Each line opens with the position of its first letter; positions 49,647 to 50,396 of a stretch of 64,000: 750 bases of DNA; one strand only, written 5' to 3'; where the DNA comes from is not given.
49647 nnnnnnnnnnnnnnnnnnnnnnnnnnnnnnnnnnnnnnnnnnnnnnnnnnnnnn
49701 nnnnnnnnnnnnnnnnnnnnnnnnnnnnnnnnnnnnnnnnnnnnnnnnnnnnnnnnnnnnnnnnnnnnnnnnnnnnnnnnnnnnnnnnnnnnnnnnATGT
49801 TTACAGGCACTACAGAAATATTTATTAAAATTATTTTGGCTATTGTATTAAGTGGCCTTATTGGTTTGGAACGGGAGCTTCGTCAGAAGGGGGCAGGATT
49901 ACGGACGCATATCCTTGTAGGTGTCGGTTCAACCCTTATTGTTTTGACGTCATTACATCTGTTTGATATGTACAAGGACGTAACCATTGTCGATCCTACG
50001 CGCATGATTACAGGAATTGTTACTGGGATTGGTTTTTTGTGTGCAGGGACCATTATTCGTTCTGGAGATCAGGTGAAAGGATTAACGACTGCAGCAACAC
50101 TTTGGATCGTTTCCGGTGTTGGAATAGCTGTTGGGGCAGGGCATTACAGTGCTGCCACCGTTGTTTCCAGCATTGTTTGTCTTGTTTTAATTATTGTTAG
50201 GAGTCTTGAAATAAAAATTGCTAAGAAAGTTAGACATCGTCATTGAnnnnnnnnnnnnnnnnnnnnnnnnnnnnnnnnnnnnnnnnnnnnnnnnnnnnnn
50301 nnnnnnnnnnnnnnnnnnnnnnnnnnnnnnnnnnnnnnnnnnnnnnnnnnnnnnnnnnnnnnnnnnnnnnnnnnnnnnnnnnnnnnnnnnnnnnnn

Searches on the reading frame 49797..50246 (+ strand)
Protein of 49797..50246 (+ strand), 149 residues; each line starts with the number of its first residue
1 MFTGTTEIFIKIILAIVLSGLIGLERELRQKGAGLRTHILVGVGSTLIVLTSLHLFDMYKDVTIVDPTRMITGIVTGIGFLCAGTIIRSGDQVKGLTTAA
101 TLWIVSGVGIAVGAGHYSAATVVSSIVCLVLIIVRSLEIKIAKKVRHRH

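Call 3: search_protein_families(library=pfam, proteins=[window:49797-50246:+], max_evalue=1)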
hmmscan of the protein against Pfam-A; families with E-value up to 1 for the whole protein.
window:49797-50246:+ (149 aa): 4 families
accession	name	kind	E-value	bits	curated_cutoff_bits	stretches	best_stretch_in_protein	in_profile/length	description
PF02308.21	MgtC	-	6.3e-38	130.3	31.4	1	12-138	1-119/121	MgtC family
PF23815.1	DUF7186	-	0.0073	16.6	27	0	39-55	10-26/39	Family of unknown function (DUF7186)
PF14248.12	DUF4345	-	0.028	14.9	26.5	1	58-113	35-90/119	Domain of unknown function (DUF4345)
PF14264.12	Glucos_trans_II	-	0.13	11.8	30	1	96-138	124-160/317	Glucosyl transferase GtrII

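Call 4: search_protein_families(library=ncbifam, proteins=[window:49797-50246:+], max_evalue=1)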
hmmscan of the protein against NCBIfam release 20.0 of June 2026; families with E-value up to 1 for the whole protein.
window:49797-50246:+ (149 aa): 2 families
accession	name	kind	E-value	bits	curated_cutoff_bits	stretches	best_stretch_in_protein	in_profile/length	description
NF007431.0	PRK09977.1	equivalog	6.8e-35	120.6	214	1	5-144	2-143/215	MgtC/SapB family protein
NF011912.0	PRK15385.1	equivalog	1.4e-25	90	255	1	10-138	12-133/231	MgtC family protein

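Call 74: search_protein_families(library=padloc, proteins=[window:49797-50246:+], max_evalue=0.01)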
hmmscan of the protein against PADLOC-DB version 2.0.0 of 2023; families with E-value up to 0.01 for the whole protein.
window:49797-50246:+ (149 aa): 0 families
